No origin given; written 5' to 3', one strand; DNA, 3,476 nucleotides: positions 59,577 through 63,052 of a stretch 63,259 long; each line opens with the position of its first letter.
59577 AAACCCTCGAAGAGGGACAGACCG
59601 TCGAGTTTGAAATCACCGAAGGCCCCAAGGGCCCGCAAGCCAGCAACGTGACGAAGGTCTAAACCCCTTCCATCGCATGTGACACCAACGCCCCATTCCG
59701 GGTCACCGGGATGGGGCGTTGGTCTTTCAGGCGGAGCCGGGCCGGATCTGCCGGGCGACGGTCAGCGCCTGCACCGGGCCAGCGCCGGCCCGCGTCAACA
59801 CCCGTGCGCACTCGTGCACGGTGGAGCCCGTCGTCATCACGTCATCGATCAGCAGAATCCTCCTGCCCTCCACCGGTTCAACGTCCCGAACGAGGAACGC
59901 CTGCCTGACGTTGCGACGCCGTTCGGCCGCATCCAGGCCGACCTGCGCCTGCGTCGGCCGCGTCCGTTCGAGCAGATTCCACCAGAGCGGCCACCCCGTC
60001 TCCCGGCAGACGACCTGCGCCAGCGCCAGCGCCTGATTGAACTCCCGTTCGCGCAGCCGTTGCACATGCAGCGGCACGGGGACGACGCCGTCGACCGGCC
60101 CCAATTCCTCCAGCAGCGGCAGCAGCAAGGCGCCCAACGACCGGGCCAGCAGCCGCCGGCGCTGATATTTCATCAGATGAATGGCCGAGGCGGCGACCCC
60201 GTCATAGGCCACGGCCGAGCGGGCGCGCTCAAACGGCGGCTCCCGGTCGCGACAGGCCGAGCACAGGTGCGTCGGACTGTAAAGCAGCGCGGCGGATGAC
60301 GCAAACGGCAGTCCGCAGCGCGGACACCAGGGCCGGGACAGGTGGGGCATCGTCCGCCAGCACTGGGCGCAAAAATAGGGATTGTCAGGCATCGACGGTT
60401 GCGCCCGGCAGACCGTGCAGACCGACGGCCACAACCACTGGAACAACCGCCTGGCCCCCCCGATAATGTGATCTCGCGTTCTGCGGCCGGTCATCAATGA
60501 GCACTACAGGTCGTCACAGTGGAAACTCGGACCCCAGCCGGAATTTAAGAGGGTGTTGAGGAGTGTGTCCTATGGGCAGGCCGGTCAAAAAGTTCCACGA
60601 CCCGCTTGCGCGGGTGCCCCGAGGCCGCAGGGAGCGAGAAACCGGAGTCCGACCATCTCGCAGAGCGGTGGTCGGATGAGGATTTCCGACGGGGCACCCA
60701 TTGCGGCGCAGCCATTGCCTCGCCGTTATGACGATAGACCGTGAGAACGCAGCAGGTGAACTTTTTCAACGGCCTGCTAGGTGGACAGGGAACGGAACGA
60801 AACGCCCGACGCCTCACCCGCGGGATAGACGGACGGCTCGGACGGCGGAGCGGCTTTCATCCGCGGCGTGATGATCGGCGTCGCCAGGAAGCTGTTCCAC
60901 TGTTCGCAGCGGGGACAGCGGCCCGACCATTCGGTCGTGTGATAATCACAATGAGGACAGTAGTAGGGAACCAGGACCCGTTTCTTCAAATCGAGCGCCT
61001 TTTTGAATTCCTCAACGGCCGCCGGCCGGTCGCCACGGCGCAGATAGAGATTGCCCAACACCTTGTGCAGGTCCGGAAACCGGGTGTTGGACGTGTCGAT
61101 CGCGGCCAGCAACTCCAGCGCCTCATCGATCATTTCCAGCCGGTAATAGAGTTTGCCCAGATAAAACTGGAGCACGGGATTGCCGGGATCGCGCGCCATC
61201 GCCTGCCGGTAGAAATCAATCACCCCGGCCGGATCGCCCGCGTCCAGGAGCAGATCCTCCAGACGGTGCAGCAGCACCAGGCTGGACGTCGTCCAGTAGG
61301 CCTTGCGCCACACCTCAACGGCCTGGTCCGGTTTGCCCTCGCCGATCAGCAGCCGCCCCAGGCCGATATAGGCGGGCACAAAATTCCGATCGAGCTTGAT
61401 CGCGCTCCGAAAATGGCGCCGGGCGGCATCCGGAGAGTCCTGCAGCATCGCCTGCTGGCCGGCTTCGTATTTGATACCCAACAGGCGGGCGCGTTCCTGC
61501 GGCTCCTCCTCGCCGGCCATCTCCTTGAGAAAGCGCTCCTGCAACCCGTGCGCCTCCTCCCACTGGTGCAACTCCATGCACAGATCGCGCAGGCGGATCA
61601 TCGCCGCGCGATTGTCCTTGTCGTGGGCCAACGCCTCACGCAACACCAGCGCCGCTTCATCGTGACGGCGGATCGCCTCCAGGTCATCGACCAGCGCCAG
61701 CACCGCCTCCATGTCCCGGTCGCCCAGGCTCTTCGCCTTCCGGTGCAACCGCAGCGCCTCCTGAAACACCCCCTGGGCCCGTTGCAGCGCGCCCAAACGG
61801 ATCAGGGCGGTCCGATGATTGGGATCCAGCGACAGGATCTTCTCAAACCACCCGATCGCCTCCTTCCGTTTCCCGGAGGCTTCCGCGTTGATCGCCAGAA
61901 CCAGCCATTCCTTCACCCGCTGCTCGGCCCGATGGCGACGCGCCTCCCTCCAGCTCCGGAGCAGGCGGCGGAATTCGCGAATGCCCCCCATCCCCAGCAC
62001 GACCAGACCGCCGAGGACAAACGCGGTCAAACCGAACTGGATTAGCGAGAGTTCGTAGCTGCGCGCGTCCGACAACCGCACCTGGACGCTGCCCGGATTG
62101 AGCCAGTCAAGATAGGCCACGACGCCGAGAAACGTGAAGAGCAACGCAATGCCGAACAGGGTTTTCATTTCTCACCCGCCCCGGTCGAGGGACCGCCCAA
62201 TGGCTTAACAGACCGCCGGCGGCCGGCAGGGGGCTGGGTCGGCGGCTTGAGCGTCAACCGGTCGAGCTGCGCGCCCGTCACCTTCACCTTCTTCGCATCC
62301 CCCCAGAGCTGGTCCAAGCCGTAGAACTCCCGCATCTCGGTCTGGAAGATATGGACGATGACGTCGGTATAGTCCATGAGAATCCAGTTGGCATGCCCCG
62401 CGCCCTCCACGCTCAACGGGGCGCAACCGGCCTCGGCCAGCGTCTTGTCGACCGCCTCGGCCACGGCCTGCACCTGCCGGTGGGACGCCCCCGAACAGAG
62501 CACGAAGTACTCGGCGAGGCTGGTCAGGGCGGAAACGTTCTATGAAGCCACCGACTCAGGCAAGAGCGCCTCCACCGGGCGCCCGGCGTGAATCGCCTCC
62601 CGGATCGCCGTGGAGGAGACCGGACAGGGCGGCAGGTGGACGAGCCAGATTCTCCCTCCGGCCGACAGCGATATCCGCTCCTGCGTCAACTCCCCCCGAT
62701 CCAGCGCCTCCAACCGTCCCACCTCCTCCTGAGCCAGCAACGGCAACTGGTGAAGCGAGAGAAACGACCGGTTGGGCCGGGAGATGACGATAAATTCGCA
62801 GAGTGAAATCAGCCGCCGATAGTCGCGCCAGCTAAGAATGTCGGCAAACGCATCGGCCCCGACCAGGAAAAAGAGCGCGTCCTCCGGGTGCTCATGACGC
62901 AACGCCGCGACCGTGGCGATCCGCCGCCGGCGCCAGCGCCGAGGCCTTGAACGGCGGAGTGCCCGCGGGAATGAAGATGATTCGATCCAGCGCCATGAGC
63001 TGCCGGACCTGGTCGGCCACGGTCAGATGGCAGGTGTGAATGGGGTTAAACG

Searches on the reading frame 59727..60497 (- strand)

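Call 38: search_protein_families(library=pfam, proteins=[window:59727-60497:-], max_evalue=0.0001)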
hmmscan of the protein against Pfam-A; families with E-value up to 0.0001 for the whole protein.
window:59727-60497:- (256 aa): 2 families
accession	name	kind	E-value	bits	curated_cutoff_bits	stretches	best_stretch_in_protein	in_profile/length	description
PF18912.6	DZR_2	-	8.3e-12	45.2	27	1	19-83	2-56/56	Double zinc ribbon domain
PF00156.33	Pribosyltran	-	1.3e-06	28.3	26.3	1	193-249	79-125/158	Phosphoribosyl transferase domain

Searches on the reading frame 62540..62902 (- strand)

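Call 66: search_protein_families(library=pfam, proteins=[window:62540-62902:-], max_evalue=0.001)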
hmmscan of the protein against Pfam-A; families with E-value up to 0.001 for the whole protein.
window:62540-62902:- (120 aa): 1 family
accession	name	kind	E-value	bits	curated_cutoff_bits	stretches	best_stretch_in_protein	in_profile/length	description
PF01467.32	CTP_transf_like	-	6.8e-06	26.8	21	1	4-102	79-132/133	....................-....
